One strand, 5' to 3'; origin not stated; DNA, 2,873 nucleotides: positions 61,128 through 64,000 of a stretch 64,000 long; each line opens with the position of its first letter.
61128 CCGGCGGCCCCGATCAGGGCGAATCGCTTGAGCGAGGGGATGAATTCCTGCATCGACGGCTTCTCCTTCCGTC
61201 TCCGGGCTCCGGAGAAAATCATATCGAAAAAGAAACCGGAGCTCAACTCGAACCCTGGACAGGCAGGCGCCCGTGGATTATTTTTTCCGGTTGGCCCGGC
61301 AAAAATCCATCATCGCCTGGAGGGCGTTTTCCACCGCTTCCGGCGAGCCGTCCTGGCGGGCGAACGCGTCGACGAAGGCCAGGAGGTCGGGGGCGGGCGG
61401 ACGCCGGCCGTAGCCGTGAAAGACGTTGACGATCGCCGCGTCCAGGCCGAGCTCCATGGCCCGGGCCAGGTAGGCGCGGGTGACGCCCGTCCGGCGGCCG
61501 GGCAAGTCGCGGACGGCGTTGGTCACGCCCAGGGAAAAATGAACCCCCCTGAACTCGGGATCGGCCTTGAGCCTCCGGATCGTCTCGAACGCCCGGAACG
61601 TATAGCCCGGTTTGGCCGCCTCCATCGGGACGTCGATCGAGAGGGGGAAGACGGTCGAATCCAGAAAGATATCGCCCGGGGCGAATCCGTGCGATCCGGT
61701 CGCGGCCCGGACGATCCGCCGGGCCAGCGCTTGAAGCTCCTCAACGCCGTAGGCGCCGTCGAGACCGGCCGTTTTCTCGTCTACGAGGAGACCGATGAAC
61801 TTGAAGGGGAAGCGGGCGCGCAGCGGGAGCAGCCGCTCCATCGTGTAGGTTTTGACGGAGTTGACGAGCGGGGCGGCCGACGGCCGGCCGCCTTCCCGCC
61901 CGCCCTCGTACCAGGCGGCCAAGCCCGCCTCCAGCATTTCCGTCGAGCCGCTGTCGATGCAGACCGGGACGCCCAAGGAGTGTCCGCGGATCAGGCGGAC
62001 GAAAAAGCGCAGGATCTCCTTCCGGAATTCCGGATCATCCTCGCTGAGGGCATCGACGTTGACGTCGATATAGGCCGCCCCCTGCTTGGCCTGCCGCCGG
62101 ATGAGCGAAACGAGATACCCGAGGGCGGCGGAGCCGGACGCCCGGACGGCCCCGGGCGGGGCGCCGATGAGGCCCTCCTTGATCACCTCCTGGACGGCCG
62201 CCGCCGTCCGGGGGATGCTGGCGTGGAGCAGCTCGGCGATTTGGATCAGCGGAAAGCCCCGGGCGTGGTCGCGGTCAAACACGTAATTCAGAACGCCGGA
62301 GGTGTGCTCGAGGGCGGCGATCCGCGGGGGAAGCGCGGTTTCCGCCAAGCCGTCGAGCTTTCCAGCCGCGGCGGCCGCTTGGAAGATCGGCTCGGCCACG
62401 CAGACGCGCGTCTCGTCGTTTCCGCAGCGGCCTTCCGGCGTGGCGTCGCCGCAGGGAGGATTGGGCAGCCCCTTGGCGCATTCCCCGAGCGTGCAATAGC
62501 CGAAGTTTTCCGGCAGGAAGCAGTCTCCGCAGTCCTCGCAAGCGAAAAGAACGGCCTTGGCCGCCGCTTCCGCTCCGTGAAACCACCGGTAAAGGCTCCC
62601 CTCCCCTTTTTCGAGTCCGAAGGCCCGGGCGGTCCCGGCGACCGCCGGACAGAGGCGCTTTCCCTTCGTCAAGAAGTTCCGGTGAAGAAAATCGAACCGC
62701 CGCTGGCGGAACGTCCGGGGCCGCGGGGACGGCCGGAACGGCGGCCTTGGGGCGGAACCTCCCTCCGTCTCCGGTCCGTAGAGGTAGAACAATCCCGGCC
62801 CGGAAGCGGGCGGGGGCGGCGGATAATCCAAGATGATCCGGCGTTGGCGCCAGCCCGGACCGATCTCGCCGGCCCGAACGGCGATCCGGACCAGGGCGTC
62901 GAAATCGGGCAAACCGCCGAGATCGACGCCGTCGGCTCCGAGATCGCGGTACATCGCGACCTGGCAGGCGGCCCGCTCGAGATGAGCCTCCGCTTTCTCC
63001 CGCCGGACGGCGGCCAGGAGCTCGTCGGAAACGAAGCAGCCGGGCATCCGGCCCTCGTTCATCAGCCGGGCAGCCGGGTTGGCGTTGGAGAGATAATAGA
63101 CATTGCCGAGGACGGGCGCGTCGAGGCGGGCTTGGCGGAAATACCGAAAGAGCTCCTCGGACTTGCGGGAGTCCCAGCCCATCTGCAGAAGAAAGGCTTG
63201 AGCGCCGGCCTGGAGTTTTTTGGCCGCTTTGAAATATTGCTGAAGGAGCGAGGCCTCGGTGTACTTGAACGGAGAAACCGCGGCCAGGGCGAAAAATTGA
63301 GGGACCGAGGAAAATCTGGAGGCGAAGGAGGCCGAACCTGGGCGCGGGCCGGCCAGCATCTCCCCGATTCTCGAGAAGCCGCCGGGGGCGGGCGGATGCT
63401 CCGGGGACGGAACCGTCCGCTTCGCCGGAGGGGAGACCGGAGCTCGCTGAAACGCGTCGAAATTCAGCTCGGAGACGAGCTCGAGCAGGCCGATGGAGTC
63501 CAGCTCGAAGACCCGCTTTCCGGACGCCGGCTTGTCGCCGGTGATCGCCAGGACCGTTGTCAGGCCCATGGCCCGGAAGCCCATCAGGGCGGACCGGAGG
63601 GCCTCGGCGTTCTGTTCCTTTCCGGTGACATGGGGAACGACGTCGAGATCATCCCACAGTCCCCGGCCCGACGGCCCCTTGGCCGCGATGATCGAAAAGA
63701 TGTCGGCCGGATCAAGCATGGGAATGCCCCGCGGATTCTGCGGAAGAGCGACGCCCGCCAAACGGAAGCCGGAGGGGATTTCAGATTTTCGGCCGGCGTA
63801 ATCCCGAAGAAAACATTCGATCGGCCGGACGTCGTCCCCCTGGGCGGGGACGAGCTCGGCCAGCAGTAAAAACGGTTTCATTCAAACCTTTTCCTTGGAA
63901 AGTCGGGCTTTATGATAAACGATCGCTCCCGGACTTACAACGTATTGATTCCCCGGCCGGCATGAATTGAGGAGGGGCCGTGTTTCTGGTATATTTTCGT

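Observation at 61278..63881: Unusual triple-domain fusion: MetF (MTHFR) + MetV-like Cys-rich domain + pterin-binding methyl-THF domain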

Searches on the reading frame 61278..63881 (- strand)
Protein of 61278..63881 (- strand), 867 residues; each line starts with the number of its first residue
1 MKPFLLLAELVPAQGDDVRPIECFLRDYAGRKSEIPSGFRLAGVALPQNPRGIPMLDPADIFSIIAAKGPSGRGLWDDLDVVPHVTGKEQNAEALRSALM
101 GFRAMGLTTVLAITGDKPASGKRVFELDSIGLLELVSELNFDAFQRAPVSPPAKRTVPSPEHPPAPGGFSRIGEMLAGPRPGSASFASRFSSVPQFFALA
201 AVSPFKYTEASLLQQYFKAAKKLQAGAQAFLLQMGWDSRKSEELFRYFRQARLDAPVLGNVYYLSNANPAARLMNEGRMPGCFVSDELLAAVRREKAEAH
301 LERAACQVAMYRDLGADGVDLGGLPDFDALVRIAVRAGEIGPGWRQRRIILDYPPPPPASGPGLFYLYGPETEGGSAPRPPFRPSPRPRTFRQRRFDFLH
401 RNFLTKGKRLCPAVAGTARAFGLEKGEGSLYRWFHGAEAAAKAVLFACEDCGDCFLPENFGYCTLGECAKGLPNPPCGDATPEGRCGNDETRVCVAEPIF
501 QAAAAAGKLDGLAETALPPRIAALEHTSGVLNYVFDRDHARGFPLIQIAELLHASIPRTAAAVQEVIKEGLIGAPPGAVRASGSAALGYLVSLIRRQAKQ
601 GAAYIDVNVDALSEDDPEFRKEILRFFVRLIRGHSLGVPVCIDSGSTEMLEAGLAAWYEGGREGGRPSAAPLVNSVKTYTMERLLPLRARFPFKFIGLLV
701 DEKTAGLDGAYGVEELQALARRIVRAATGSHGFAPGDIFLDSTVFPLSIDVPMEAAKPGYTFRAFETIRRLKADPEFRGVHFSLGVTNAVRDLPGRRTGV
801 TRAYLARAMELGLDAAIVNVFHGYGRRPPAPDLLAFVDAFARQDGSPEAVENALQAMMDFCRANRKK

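Call 3: search_protein_families(library=pfam, proteins=[window:61278-63881:-], max_evalue=0.1)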
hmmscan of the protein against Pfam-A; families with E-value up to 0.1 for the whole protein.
window:61278-63881:- (867 aa): 3 families
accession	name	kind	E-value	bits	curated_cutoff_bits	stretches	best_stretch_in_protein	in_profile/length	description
PF12225.13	DUF5981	-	4.6e-14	52.3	23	1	433-515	7-88/95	Methylene-tetrahydrofolate reductase C terminal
PF02219.23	MTHFR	-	6.8e-10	39.2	24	1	79-125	71-116/287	Methylenetetrahydrofolate reductase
PF00809.28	Pterin_bind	-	2.3e-08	34.4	25.5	1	591-819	24-244/244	Pterin binding enzyme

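Call 4: search_protein_families(library=ncbifam, proteins=[window:61278-63881:-], max_evalue=0.1)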
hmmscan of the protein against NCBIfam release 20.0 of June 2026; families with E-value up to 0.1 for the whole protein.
window:61278-63881:- (867 aa): 7 families
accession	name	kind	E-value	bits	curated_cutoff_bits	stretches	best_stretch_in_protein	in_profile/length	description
NF005719.0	PRK07535.1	domain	2e-23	82.9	259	1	594-821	31-230/268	methyltetrahydrofolate:corrinoid/iron-sulfur protein methyltransferase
NF006396.0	PRK08645.1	equivalog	4.8e-18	64.6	453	2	79-142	381-449/611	bifunctional homocysteine S-methyltransferase/methylenetetrahydrofolate reductase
TIGR02082.1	metH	equivalog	1.3e-14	52.9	1010.85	1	590-819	370-585/1182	methionine synthase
NF040758.1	CODH_ACS_meth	exception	6.8e-09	35.5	370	1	594-820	34-233/261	carbon monoxide dehydrogenase/acetyl-CoA synthase methytransferase subunit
TIGR00676.1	fadh2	equivalog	1.9e-07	30.7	293.7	1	78-319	58-253/275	methylenetetrahydrofolate reductase [NAD(P)H]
NF007024.0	PRK09490.1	equivalog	1.4e-05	23.1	1497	1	592-820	389-603/1234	methionine synthase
TIGR00677.1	fadh2_euk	equivalog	0.014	14.8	310.05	0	79-123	60-104/281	methylenetetrahydrofolate reductase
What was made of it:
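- On MetF / MTHFR (PF02219, TIGR00676): The NCBIfam equivalog TIGR00676 scores 30.7 against a cut-off of 293.7 (call 4).
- On Methyl-THF:corrinoid methyltransferase (MeTr/AcsE; PF00809, PRK07535, NF040758): NCBIfam cut-offs are not reached: PRK07535 82.9 against 259; CODH_ACS_meth 35.5 against 370 (call 4).
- On Cobalamin-dependent methionine synthase MetH (TIGR02082): TIGR02082 scores 52.9 against a cut-off of 1010.85 and matches only the folate module (call 4).
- Closest known: MetFV. Different: Sequence similarity to canonical MetF is low (TIGR00676 30.7 bits against a cut-off of 293.7, call 4).
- Closest known: MeTr/AcsE and the methyltransferase II of O-demethylases. Different: It is not a stand-alone protein and scores far below NCBIfam cut-offs (82.9 against 259 for PRK07535; 35.5 against 370 for CODH_ACS_meth; call 4).
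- Closest known: YitJ-type bifunctional homocysteine S-methyltransferase/MTHFR. Same: PRK08645 hits the query through its MTHFR half (call 4).
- Checked: NCBIfam extends the MTHFR match to aa 78-319 and matches the C-terminus to methyl-THF:corrinoid methyltransferase PRK07535 (aa 594-821, 82.9 bits) (call 4).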

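Call 5: find_homologous_proteins(query=window:61278-63881:-)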
Query window:61278-63881:- (867 aa): 1079 proteins with E <= 0.001 among 8000 candidates; the best 120 are listed.
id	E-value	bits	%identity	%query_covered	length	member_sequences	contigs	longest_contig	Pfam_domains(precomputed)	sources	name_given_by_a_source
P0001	0.0e+0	1961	100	100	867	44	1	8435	PF02219.24,PF00809.29,PF12225.14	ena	-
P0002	0.0e+0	1431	73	100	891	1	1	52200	PF02219.24,PF00809.29,PF12225.14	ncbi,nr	ncbi:MAG: methylenetetrahydrofolate reductase C-terminal domain-containing protein [Candidatus Amini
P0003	0.0e+0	1427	73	100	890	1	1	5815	PF02219.24,PF00809.29,PF12225.14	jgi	-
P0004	0.0e+0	1415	72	100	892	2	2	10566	PF02219.24,PF00809.29,PF12225.14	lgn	-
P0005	0.0e+0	1413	71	100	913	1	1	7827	PF02219.24,PF00809.29,PF12225.14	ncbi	-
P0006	0.0e+0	1341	69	100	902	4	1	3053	PF02219.24,PF00809.29,PF12225.14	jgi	-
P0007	0.0e+0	1328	70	100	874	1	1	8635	PF02219.24,PF00809.29,PF12225.14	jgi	-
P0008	0.0e+0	1322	69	100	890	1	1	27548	PF02219.24,PF00809.29,PF12225.14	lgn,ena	-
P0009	0.0e+0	1289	67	100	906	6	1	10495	PF02219.24,PF00809.29,PF12225.14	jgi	-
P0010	0.0e+0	1244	64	100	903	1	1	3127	PF02219.24,PF00809.29,PF12225.14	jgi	jgi:methylenetetrahydrofolate reductase (NADPH)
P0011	0.0e+0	1233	64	100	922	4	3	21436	PF02219.24,PF00809.29,PF12225.14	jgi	jgi:5,10-methylenetetrahydrofolate reductase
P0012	0.0e+0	1228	63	97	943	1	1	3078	PF02219.24,PF00809.29,PF12225.14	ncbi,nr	ncbi:MAG: methylenetetrahydrofolate reductase C-terminal domain-containing protein, partial [Candida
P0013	0.0e+0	1203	65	100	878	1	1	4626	PF02219.24,PF00809.29,PF12225.14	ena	-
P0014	6.7e-298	1009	57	100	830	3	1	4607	PF02219.24,PF00809.29,PF12225.14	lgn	-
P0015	4.0e-297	1006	56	100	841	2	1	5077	PF02219.24,PF00809.29,PF12225.14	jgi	-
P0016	1.1e-296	1005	56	100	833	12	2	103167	PF02219.24,PF00809.29,PF12225.14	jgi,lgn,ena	-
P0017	2.9e-295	1000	56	100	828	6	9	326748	PF02219.24,PF00809.29,PF12225.14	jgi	jgi:5-methyltetrahydrofolate corrinoid/iron sulfur protein methyltransferase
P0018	3.1e-294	997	55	100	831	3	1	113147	PF02219.24,PF00809.29,PF12225.14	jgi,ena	-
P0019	4.3e-294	996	56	100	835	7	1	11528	PF02219.24,PF00809.29,PF12225.14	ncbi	ncbi:MAG: methylenetetrahydrofolate reductase C-terminal domain-containing protein [Candidatus Amini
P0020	2.0e-293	994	57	100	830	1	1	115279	PF02219.24,PF12225.14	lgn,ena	-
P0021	7.5e-292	989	55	100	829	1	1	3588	PF02219.24,PF00809.29,PF12225.14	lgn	-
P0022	5.9e-291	986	56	100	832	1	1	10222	PF02219.24,PF00809.29,PF12225.14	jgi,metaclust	metaclust:\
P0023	6.0e-291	986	55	100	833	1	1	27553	PF02219.24,PF00809.29,PF12225.14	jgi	jgi:5,10-methylenetetrahydrofolate reductase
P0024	3.1e-289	980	56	100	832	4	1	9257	PF02219.24,PF00809.29,PF12225.14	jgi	-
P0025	1.3e-288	978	56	100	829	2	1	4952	PF02219.24,PF00809.29,PF12225.14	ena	-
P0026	3.8e-288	977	55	100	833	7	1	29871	PF02219.24,PF00809.29,PF12225.14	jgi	jgi:methylenetetrahydrofolate reductase (NADPH)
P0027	3.4e-287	974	54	100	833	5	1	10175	PF02219.24,PF00809.29,PF12225.14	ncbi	-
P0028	4.7e-287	973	54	100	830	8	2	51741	PF02219.24,PF00809.29,PF12225.14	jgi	-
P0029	5.7e-287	973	53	100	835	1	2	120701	PF02219.24,PF00809.29,PF12225.14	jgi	jgi:methylenetetrahydrofolate reductase (NADPH)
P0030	2.5e-286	971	54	100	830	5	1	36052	PF02219.24,PF00809.29,PF12225.14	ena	-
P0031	3.6e-286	970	55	100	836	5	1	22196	PF02219.24,PF00809.29,PF12225.14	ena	-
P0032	4.3e-286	970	55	100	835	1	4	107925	PF02219.24,PF00809.29,PF12225.14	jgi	jgi:5,10-methylenetetrahydrofolate reductase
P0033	1.2e-285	968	54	100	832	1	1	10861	PF02219.24,PF00809.29,PF12225.14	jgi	jgi:5,10-methylenetetrahydrofolate reductase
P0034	2.6e-285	967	55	100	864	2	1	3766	PF02219.24,PF00809.29,PF12225.14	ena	-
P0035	9.0e-284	962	54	100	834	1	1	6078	PF02219.24,PF00809.29,PF12225.14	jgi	jgi:5,10-methylenetetrahydrofolate reductase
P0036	1.1e-283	962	54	100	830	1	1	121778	PF02219.24,PF00809.29,PF12225.14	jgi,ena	-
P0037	2.8e-283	961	54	100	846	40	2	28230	PF02219.24,PF00809.29,PF12225.14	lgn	-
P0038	3.4e-283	960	54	100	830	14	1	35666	PF02219.24,PF00809.29,PF12225.14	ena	-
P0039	3.4e-283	960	55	100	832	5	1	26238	PF02219.24,PF00809.29,PF12225.14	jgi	jgi:5,10-methylenetetrahydrofolate reductase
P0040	5.2e-283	960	54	100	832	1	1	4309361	PF02219.24,PF00809.29,PF12225.14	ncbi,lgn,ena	-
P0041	5.7e-283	960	55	100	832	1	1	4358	PF02219.24,PF00809.29,PF12225.14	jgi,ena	-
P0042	1.1e-282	959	53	100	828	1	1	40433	PF02219.24,PF00809.29,PF12225.14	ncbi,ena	-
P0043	4.3e-282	957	54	100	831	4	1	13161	PF02219.24,PF00809.29,PF12225.14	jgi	jgi:5,10-methylenetetrahydrofolate reductase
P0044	5.7e-282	956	54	100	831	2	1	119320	PF02219.24,PF00809.29,PF12225.14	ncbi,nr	ncbi:MAG: methylenetetrahydrofolate reductase C-terminal domain-containing protein [Candidatus Amini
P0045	1.4e-281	955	53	100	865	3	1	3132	PF02219.24,PF00809.29,PF12225.14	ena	-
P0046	2.1e-281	954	53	100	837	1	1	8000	PF02219.24,PF00809.29,PF12225.14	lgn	-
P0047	3.8e-281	954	55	100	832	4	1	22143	PF02219.24,PF00809.29,PF12225.14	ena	-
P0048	4.8e-281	953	53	100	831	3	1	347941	PF02219.24,PF00809.29,PF12225.14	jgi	jgi:5-methyltetrahydrofolate corrinoid/iron sulfur protein methyltransferase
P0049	6.6e-281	953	54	100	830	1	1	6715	PF02219.24,PF00809.29,PF12225.14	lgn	-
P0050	3.1e-280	950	54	100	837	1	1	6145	PF02219.24,PF00809.29,PF12225.14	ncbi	-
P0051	3.4e-279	947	53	100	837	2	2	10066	PF02219.24,PF00809.29,PF12225.14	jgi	jgi:5,10-methylenetetrahydrofolate reductase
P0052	4.0e-279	947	54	100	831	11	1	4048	PF02219.24,PF00809.29,PF12225.14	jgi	-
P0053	9.5e-279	946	53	100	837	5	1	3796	PF02219.24,PF00809.29,PF12225.14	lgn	-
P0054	1.1e-278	945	52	100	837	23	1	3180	PF02219.24,PF00809.29,PF12225.14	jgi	jgi:5,10-methylenetetrahydrofolate reductase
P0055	2.7e-278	944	55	100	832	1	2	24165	PF02219.24,PF00809.29,PF12225.14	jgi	jgi:methylenetetrahydrofolate reductase (NADPH)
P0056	4.9e-278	943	52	100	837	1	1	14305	PF02219.24,PF00809.29,PF12225.14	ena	-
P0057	7.9e-278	943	55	100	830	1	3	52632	PF02219.24,PF00809.29,PF12225.14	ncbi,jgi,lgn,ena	-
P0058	1.1e-277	942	56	100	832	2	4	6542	PF02219.24,PF00809.29,PF12225.14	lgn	-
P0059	1.9e-277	941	53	100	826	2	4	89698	PF02219.24,PF00809.29,PF12225.14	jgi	jgi:methylenetetrahydrofolate reductase (NADPH)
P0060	3.1e-277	941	53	100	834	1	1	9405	PF02219.24,PF00809.29,PF12225.14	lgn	-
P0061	4.0e-277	940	54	100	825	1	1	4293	PF02219.24,PF00809.29,PF12225.14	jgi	jgi:methylenetetrahydrofolate reductase (NADPH)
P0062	4.6e-277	940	53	100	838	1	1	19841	PF02219.24,PF00809.29,PF12225.14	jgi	jgi:5,10-methylenetetrahydrofolate reductase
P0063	1.5e-276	938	54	100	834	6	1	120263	PF02219.24,PF00809.29,PF12225.14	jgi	jgi:5-methyltetrahydrofolate corrinoid/iron sulfur protein methyltransferase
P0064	2.3e-276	938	53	100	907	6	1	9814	PF02219.24,PF00809.29,PF12225.14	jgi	jgi:5,10-methylenetetrahydrofolate reductase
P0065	4.2e-276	937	53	100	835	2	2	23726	PF02219.24,PF00809.29,PF12225.14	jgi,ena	jgi:methylenetetrahydrofolate reductase (NADPH)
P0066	8.5e-276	936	53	100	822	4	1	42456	PF02219.24,PF00809.29,PF12225.14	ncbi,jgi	jgi:methylenetetrahydrofolate reductase (NADPH)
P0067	2.0e-275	935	54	100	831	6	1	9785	PF02219.24,PF00809.29,PF12225.14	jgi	jgi:methylenetetrahydrofolate reductase (NADPH)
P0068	2.5e-275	934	51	100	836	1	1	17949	PF02219.24,PF00809.29,PF12225.14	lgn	-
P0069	3.8e-275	934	54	100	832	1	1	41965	PF02219.24,PF00809.29,PF12225.14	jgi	jgi:5,10-methylenetetrahydrofolate reductase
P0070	1.9e-274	931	54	100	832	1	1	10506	PF02219.24,PF00809.29,PF12225.14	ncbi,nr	ncbi:MAG: methylenetetrahydrofolate reductase C-terminal domain-containing protein [Acidobacteriota 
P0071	1.6e-273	928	53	100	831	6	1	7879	PF02219.24,PF00809.29,PF12225.14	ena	-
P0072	1.6e-273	928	53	100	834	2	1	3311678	PF02219.24,PF00809.29,PF12225.14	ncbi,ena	-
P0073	4.0e-273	927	53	100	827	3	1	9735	PF02219.24,PF00809.29,PF12225.14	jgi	-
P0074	1.1e-272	926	54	100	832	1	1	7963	PF02219.24,PF00809.29,PF12225.14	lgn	-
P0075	2.2e-272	925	52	100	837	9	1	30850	PF02219.24,PF00809.29,PF12225.14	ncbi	-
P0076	4.7e-272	923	53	100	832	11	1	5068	PF02219.24,PF00809.29,PF12225.14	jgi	-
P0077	2.6e-271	921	52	100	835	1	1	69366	PF02219.24,PF00809.29,PF12225.14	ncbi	-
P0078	1.5e-269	915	52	100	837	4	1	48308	PF02219.24,PF00809.29,PF12225.14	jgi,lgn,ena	-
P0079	9.0e-268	909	52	100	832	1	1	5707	PF02219.24,PF00809.29,PF12225.14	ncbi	-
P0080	1.1e-267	909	52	100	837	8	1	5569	PF02219.24,PF00809.29,PF12225.14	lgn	-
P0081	2.1e-267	908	51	100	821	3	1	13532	PF02219.24,PF00809.29,PF12225.14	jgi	-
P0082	2.7e-267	908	52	100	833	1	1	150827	PF02219.24,PF00809.29,PF12225.14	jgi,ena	-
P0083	2.3e-265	901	52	100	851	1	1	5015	PF02219.24,PF00809.29,PF12225.14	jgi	jgi:methylenetetrahydrofolate reductase (NADPH)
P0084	1.0e-264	899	51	100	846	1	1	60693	PF02219.24,PF00809.29,PF12225.14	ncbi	-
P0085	1.8e-264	898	51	100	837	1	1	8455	PF02219.24,PF00809.29,PF12225.14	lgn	-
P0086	1.9e-264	898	51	100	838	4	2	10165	PF02219.24,PF00809.29,PF12225.14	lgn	-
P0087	3.5e-263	894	51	100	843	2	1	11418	PF02219.24,PF00809.29,PF12225.14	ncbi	-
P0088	1.4e-262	892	51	100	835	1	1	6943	PF02219.24,PF00809.29,PF12225.14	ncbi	-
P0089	1.9e-262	892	51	100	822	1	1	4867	PF02219.24,PF00809.29,PF12225.14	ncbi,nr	ncbi:MAG: methylenetetrahydrofolate reductase C-terminal domain-containing protein [Sedimentisphaera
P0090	2.9e-261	888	50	100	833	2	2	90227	PF02219.24,PF00809.29,PF12225.14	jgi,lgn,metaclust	metaclust:\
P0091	1.3e-260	886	51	100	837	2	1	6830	PF02219.24,PF00809.29,PF12225.14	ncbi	-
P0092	4.6e-257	874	49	100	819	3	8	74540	PF02219.24,PF12225.14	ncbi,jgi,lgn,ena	-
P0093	2.7e-254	865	49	100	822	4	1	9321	PF02219.24,PF00809.29,PF12225.14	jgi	-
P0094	5.6e-254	864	50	100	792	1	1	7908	PF02219.24,PF00809.29,PF12225.14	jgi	jgi:5,10-methylenetetrahydrofolate reductase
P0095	8.7e-254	863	49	100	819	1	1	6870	PF02219.24,PF12225.14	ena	-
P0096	1.4e-253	862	49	100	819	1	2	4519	PF02219.24,PF12225.14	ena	-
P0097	6.1e-251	854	48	100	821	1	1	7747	PF02219.24,PF00809.29,PF12225.14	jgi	jgi:5,10-methylenetetrahydrofolate reductase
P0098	1.3e-249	849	49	100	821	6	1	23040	PF02219.24,PF12225.14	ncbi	-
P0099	2.7e-249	848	47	100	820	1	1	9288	PF02219.24,PF12225.14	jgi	jgi:5,10-methylenetetrahydrofolate reductase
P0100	2.7e-249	848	48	100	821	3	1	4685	PF02219.24,PF00809.29,PF12225.14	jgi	-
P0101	3.7e-249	848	48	100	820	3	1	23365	PF02219.24,PF00809.29,PF12225.14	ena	-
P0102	2.8e-248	845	48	100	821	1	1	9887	PF02219.24,PF00809.29,PF12225.14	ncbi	-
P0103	1.1e-247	843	47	100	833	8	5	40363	PF02219.24,PF00809.29,PF12225.14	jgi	-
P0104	2.5e-246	838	48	100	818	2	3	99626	PF02219.24,PF00809.29,PF12225.14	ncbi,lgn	-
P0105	3.3e-246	838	48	100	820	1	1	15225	PF02219.24,PF00809.29,PF12225.14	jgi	jgi:5-methyltetrahydrofolate corrinoid/iron sulfur protein methyltransferase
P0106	1.3e-245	836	47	100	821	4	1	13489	PF02219.24,PF00809.29,PF12225.14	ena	-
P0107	2.0e-244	832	49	100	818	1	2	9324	PF02219.24,PF00809.29,PF12225.14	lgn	-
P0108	5.3e-244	831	48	100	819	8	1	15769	PF02219.24,PF00809.29,PF12225.14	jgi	-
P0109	6.7e-243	827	48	100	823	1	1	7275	PF02219.24,PF00809.29,PF12225.14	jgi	-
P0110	1.9e-242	825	49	100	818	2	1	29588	PF02219.24,PF00809.29,PF12225.14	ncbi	-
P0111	3.2e-242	825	47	100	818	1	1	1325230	PF02219.24,PF00809.29,PF12225.14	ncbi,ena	-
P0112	3.8e-242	824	47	100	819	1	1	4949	PF02219.24,PF00809.29,PF12225.14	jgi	jgi:methylenetetrahydrofolate reductase (NADPH)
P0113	5.6e-242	824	47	100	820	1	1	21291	PF02219.24,PF00809.29,PF12225.14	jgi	jgi:methylenetetrahydrofolate reductase (NADPH)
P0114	6.2e-242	824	48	100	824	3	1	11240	PF02219.24,PF00809.29,PF12225.14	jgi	-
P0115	8.3e-242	823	47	100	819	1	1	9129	PF02219.24,PF00809.29,PF12225.14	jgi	jgi:methylenetetrahydrofolate reductase (NADPH)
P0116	2.6e-241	822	47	100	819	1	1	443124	PF02219.24,PF00809.29,PF12225.14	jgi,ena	-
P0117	3.2e-241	821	48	100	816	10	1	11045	PF02219.24,PF00809.29,PF12225.14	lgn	-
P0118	4.3e-241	821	47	100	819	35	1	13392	PF02219.24,PF00809.29,PF12225.14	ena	-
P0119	4.5e-241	821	47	100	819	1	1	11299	PF02219.24,PF00809.29,PF12225.14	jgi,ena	-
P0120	6.0e-241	821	47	100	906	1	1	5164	PF02219.24,PF00809.29,PF12225.14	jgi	-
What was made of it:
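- Checked: All of the top 120 database homologs cover 97-100% of the query, and nearly all carry the same three precomputed domains (call 5).
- The Pterin_bind Pfam score is modest (34.4 bits), and a few family members fall below the precomputed Pfam threshold (calls 3, 5).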
